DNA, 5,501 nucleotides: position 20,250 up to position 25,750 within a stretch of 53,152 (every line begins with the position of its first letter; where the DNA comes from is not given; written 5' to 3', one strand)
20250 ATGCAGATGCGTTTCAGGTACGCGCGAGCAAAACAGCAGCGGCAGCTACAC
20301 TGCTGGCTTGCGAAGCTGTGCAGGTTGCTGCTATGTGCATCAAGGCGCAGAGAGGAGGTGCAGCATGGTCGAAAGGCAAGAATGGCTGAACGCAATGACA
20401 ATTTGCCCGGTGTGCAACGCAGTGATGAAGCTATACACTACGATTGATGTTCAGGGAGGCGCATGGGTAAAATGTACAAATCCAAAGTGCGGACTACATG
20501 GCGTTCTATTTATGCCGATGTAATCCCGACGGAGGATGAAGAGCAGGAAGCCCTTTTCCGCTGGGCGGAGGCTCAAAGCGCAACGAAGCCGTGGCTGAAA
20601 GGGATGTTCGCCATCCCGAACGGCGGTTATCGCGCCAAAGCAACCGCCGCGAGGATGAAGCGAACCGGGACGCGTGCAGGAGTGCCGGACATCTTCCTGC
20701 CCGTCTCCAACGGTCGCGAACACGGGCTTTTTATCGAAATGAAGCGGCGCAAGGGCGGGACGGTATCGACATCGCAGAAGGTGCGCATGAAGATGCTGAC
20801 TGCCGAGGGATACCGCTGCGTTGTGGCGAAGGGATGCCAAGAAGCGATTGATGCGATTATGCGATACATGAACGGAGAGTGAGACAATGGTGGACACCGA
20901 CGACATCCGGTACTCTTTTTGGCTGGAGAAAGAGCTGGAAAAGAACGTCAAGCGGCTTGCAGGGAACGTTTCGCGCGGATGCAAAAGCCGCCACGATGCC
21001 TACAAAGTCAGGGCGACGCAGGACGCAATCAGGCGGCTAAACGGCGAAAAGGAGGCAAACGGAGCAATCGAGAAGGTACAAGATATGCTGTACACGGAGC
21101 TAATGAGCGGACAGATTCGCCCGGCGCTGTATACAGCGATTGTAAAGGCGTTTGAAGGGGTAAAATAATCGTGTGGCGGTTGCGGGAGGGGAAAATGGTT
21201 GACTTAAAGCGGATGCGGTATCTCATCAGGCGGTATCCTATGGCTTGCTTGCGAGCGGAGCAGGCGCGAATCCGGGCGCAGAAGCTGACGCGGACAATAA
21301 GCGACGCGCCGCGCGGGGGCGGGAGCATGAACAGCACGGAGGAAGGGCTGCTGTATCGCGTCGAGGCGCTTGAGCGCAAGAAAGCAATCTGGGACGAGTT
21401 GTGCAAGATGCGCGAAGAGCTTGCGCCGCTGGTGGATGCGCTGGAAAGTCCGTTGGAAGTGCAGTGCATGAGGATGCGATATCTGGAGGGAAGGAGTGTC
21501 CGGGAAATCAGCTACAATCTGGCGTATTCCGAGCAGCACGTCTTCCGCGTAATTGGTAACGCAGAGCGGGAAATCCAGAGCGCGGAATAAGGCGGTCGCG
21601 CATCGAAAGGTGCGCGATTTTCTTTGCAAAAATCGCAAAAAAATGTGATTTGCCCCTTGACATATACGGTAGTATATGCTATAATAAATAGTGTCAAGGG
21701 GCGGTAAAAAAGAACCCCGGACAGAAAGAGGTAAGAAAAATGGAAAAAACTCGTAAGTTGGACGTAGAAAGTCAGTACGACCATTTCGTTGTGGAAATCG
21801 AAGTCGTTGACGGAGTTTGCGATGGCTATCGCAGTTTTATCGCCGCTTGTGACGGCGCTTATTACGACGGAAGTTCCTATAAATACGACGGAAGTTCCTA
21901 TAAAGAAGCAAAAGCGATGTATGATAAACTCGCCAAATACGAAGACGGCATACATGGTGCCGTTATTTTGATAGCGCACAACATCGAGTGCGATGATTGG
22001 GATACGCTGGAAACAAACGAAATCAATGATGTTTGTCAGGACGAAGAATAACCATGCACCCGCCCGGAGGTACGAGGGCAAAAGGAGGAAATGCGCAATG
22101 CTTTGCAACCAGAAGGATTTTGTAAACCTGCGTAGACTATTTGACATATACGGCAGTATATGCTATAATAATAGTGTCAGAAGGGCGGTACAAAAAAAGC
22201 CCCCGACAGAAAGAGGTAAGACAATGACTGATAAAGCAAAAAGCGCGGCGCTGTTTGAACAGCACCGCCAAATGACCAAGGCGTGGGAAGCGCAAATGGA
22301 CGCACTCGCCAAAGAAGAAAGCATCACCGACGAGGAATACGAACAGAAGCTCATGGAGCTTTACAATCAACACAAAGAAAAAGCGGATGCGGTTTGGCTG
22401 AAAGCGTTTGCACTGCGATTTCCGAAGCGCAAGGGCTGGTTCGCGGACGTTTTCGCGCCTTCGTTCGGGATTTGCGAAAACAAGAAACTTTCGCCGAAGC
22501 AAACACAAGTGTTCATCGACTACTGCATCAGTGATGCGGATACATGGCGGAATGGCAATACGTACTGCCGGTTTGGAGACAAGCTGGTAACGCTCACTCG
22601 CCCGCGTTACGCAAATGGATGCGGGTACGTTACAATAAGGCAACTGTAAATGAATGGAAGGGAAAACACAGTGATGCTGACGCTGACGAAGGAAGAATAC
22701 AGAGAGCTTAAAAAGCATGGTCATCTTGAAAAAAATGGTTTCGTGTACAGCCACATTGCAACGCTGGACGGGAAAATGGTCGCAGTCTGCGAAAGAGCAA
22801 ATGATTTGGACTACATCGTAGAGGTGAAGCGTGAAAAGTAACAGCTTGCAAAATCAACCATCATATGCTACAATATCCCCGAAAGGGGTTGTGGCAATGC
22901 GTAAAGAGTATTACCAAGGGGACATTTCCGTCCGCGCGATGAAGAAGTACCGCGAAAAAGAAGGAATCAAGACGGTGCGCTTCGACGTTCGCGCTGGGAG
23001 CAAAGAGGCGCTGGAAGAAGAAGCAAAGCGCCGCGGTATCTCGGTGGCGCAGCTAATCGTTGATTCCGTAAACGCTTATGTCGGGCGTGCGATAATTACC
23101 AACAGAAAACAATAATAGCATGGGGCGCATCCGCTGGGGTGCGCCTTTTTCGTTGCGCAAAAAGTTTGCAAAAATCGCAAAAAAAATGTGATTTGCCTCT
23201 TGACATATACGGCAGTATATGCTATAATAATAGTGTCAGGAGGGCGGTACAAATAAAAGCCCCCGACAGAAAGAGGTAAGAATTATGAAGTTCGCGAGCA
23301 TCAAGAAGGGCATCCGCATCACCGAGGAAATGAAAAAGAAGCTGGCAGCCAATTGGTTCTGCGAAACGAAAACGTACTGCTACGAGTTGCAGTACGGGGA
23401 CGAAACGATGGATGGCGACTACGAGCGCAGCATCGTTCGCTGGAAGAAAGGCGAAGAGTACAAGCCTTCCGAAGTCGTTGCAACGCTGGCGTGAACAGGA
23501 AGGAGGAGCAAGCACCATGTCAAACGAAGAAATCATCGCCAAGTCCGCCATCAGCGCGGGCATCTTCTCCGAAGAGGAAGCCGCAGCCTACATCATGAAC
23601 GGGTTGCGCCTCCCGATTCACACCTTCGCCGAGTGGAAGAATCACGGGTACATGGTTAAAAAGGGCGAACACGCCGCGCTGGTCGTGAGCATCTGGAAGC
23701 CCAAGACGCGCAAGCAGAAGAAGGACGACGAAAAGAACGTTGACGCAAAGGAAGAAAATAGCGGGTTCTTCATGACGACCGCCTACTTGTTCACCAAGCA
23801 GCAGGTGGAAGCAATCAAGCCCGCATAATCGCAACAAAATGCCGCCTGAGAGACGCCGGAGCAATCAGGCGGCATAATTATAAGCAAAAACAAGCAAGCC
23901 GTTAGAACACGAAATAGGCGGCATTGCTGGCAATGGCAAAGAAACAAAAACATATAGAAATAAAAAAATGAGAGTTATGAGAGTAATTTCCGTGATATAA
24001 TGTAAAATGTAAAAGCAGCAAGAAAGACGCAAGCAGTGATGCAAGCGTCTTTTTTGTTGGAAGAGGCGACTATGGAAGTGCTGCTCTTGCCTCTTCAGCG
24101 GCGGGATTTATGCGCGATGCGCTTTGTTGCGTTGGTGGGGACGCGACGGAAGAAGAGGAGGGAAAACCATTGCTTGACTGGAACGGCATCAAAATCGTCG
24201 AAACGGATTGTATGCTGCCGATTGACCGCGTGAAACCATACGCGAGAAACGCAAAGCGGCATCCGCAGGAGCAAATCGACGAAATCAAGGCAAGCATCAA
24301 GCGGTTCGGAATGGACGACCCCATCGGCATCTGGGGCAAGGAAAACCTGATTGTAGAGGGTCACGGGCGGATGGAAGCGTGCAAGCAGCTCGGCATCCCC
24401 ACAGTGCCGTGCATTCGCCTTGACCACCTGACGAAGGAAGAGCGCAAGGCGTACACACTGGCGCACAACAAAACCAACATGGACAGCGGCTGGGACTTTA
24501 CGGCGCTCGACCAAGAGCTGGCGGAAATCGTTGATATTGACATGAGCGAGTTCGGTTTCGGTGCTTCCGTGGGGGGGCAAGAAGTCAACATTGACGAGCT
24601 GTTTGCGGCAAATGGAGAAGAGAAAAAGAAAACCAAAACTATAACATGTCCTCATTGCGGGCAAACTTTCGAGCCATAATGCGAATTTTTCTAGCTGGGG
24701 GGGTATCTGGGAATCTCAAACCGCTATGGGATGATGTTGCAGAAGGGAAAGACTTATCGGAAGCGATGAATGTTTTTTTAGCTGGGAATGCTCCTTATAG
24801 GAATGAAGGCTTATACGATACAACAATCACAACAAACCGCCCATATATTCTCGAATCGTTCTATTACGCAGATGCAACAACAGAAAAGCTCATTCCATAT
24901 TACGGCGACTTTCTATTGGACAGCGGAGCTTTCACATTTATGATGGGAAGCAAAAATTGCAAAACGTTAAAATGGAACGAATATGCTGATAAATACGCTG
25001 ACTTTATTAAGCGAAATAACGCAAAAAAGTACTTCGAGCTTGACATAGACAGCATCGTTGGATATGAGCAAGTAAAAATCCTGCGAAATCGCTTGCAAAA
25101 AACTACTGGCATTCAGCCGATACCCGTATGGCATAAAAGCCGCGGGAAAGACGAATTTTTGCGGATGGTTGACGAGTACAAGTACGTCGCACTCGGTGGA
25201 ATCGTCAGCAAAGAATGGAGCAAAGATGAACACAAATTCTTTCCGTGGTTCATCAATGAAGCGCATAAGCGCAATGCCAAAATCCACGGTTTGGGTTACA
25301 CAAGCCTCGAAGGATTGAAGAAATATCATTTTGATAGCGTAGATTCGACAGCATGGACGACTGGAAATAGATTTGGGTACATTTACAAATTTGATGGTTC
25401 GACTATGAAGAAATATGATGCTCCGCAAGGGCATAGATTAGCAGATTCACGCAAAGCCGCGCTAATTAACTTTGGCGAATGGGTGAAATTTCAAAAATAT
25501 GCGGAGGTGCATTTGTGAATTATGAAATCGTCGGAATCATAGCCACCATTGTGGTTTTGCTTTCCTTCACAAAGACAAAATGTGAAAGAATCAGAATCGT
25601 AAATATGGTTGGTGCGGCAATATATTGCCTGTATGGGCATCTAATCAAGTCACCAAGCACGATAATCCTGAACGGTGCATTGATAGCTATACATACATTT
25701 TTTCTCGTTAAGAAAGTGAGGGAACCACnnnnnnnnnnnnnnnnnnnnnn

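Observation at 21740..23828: Island I gene content looks like an anti-defence (acr-aca-type) locus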

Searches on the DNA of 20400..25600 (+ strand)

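Call 13: search_dna_similar(query=window:20400-25600:+, collection=phages, mode=distant, max_rows=20)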
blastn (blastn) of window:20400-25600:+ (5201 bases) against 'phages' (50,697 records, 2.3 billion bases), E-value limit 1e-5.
No match.

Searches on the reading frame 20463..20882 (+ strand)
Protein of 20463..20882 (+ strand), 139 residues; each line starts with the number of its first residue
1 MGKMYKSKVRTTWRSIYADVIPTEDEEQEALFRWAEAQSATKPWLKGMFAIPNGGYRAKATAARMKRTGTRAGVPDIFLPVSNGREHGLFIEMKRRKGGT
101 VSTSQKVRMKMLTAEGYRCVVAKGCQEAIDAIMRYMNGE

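Call 11: search_protein_families(library=pfam, max_evalue=1, proteins=[window:20463-20882:+])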
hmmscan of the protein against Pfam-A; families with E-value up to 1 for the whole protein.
window:20463-20882:+ (139 aa): 3 families
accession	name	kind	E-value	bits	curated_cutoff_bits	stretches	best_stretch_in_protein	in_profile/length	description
PF08774.17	VRR_NUC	-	2.1e-07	31.5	23.8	1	59-124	43-114/116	VRR-NUC domain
PF19416.4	Astro_VPg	-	0.2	13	25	1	101-126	25-50/104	Astrovirus VPg protein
PF21411.2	Rap1_C_Sp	-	0.23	11.5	27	1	127-137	4-14/40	S. pombe DNA-binding protein Rap1, C-terminal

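Call 12: search_protein_families(library=phrogs, max_evalue=1, proteins=[window:20463-20882:+])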
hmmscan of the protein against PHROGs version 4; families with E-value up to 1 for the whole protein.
window:20463-20882:+ (139 aa): 5 families
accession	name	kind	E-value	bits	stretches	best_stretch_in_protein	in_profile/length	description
phrog_824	-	unknown function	2.1e-41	143.6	1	19-137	61-176/265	-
phrog_2363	-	unknown function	1.4e-19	71.5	1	46-137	81-172/192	-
phrog_5702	-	DNA, RNA and nucleotide metabolism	3.7e-15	56.7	1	69-136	2-67/70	Holliday junction resolvase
phrog_93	-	DNA, RNA and nucleotide metabolism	7.5e-06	25.8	1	54-138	369-443/613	endonuclease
phrog_36057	-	unknown function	0.2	12.7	1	77-108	17-48/66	-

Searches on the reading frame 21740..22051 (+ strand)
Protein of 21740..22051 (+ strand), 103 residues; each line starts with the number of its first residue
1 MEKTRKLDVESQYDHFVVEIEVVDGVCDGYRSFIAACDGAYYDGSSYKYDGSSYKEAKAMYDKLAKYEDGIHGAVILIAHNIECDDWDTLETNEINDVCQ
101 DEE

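Call 11: search_protein_families(library=pfam, max_evalue=1, proteins=[window:21740-22051:+])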
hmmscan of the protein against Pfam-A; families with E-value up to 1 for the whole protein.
window:21740-22051:+ (103 aa): 0 families

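Call 12: search_protein_families(library=phrogs, max_evalue=1, proteins=[window:21740-22051:+])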
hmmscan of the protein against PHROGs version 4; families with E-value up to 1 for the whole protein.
window:21740-22051:+ (103 aa): 1 family
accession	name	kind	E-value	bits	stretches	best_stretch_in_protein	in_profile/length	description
phrog_32532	-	unknown function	0.15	13.3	1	27-59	47-76/84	-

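Call 69: search_protein_families(library=pfam, alignment_id=A4, max_evalue=0.001)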
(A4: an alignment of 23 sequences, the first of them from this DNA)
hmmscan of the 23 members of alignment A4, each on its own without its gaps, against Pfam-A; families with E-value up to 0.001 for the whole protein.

A. member 1, seq(103 aa): 0 families

B. families by the number of members that match (of 23 scanned): 10 families
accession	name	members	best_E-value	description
PF00145.23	DNA_methylase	1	7.1e-56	C-5 cytosine-specific DNA methylase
PF13542.12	HTH_Tnp_ISL3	1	2.5e-08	Helix-turn-helix domain of transposase family ISL3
PF13384.12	HTH_23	1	2.1e-07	Homeodomain-like domain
PF02796.21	HTH_7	1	3.7e-06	Helix-turn-helix domain of resolvase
PF12083.13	DUF3560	1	5.4e-06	Domain of unknown function (DUF3560)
PF13936.12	HTH_38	1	5.5e-06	Helix-turn-helix domain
PF13518.12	HTH_28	1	8.1e-06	Helix-turn-helix domain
PF04218.19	CENP-B_N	1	1.6e-05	CENP-B N-terminal DNA-binding domain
PF04545.22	Sigma70_r4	1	0.00065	Sigma-70, region 4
PF01527.26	HTH_Tnp_1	1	0.00097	Transposase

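Call 70: search_protein_families(library=phrogs, alignment_id=A4, max_evalue=0.001)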
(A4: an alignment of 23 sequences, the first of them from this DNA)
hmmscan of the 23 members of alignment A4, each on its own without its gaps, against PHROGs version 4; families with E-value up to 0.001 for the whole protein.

A. member 1, seq(103 aa): 0 families

B. families by the number of members that match (of 23 scanned): 16 families
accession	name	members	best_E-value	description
phrog_19458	-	1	5.4e-79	primase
phrog_21498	-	1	1.3e-78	-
phrog_36001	-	1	4.6e-78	-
phrog_116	-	1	1.1e-74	DNA methyltransferase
phrog_363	-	1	1.5e-34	DNA methyltransferase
phrog_6744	-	1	8.7e-25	-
phrog_18666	-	1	3e-13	-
phrog_5999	-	1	4.7e-12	DNA methyltransferase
phrog_4538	-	1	7.4e-06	-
phrog_664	-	1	3.3e-05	DNA binding protein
phrog_323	-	1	0.00016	transcriptional regulator, D5-like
phrog_9353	-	1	0.00021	-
phrog_836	-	1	0.00028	late transcriptional activator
phrog_125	-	1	0.00039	DNA invertase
phrog_13476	-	1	0.0006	-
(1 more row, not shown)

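Call 72: find_homologous_proteins(query=window:21740-22051:+, max_evalue=0.001)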
Query window:21740-22051:+ (103 aa): 6 proteins with E <= 0.001 among 7 candidates.
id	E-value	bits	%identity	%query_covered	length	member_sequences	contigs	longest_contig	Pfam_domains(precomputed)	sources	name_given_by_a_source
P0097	2.7e-52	193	90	90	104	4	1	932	-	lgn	-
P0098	4.1e-43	164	80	100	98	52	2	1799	-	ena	-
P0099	1.7e-42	162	79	100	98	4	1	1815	-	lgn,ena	-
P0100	7.2e-35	137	74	90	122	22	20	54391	-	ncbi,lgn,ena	-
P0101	1.2e-13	69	61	60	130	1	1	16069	-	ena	-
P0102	4.4e-13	67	82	37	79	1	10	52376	-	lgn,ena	-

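Call 74: find_encoding_contigs(protein=P0100, flank=4000, max_places=4)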
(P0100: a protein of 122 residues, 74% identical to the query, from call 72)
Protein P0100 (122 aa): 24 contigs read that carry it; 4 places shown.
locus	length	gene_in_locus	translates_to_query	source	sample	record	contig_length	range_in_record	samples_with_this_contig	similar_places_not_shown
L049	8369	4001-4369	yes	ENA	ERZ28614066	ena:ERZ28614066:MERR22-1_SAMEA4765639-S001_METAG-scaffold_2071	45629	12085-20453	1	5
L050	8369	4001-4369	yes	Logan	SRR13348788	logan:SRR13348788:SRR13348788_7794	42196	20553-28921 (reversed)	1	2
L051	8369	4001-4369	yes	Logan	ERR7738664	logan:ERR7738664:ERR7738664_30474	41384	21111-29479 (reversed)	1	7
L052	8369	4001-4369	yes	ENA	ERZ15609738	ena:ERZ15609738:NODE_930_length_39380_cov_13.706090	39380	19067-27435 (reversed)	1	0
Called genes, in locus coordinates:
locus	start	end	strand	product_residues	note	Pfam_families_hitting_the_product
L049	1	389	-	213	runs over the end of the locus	-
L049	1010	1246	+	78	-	PF13560:HTH_31, PF01381:HTH_3 (weak)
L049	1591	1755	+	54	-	-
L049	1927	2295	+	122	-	-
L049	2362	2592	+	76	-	-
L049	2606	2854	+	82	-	-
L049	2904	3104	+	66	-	-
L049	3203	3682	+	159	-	-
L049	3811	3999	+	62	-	PF01402:RHH_1 (weak)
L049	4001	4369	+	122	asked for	-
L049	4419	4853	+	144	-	-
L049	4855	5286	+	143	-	-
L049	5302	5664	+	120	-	PF02796:HTH_7 (faint), PF04218:CENP-B_N (faint), PF04545:Sigma70_r4 (faint), PF13384:HTH_23 (faint), PF13518:HTH_28 (faint), PF13542:HTH_Tnp_ISL3 (faint)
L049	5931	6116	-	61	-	-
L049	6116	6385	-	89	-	-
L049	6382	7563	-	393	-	PF01507:PAPS_reduct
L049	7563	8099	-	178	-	-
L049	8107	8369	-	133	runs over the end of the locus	PF04448:DUF551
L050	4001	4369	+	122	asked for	-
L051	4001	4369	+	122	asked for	-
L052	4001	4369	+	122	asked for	-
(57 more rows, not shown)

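Call 75: find_encoding_contigs(protein=P0101, flank=4000, max_places=3)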
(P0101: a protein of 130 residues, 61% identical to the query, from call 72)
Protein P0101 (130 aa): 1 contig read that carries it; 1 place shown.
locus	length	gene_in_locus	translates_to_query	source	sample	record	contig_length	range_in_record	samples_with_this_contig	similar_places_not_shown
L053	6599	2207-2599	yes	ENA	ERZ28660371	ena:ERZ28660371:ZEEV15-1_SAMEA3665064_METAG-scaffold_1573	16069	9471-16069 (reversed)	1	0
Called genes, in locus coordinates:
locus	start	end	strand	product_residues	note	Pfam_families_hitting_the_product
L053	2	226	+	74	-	?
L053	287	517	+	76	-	-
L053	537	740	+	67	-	-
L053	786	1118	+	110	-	-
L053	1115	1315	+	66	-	-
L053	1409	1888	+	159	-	-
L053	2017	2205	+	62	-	PF01402:RHH_1 (weak)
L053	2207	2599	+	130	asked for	-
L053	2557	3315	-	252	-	PF02498:Bro-N, PF03374:ANT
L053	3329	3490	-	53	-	-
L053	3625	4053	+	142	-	PF01381:HTH_3, PF12844:HTH_19, PF13560:HTH_31 (weak)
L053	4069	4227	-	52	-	-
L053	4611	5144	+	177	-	-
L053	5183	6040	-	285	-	PF01051:Rep3_N, PF21205:Rep3_C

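Call 96: search_protein_families(library=ncbifam, max_evalue=0.1, proteins=[window:21740-22051:+])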
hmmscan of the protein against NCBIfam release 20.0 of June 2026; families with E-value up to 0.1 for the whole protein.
window:21740-22051:+ (103 aa): 0 families

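Call 97: search_protein_families(library=padloc, max_evalue=0.1, proteins=[window:21740-22051:+])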
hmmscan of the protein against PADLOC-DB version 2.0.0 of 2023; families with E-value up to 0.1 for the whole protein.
window:21740-22051:+ (103 aa): 0 families
